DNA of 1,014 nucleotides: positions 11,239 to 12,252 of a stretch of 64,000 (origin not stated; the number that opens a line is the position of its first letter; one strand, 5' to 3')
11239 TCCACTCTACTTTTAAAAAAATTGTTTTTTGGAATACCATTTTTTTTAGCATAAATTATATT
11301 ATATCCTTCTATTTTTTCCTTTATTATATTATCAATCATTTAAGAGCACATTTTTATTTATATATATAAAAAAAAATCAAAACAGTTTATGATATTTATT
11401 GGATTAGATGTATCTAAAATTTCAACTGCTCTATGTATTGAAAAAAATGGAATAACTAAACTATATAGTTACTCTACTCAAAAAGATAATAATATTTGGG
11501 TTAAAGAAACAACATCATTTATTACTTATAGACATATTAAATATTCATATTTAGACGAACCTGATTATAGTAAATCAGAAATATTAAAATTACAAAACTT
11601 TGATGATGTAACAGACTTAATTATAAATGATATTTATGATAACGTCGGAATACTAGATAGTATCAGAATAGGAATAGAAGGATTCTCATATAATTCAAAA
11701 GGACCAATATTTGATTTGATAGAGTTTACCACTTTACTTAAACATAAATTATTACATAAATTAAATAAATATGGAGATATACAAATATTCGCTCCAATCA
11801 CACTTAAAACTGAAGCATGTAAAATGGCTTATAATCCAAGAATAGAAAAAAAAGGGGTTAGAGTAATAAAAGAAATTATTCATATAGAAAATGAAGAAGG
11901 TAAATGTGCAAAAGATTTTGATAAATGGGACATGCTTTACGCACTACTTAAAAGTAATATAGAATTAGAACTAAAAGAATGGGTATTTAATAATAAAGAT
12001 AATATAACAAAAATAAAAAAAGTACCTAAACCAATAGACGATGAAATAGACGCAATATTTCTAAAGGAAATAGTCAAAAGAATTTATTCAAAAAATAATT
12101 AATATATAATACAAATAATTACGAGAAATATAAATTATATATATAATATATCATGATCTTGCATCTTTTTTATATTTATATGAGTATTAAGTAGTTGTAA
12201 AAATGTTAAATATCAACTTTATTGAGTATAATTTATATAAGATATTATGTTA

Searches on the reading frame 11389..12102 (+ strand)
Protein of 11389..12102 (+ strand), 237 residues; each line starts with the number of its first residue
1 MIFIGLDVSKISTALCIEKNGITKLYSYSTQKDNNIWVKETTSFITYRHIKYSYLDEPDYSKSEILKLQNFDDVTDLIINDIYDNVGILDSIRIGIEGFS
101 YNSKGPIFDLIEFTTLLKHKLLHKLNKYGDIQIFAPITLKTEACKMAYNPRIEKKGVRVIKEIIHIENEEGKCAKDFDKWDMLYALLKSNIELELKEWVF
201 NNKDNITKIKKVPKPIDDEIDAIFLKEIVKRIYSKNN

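Call 17: search_protein_families(library=pfam, proteins=[window:11389-12102:+], max_evalue=0.001)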
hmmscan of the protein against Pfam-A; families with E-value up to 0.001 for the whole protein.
window:11389-12102:+ (237 aa): 0 families

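Call 35: search_protein_families(library=phrogs, proteins=[window:11389-12102:+], max_evalue=0.001)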
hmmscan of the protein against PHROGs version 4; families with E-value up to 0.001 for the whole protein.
window:11389-12102:+ (237 aa): 1 family
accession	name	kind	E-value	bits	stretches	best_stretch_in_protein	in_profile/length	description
phrog_159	-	DNA, RNA and nucleotide metabolism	4.6e-05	23.5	1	1-225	88-242/330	RuvC-like Holliday junction resolvase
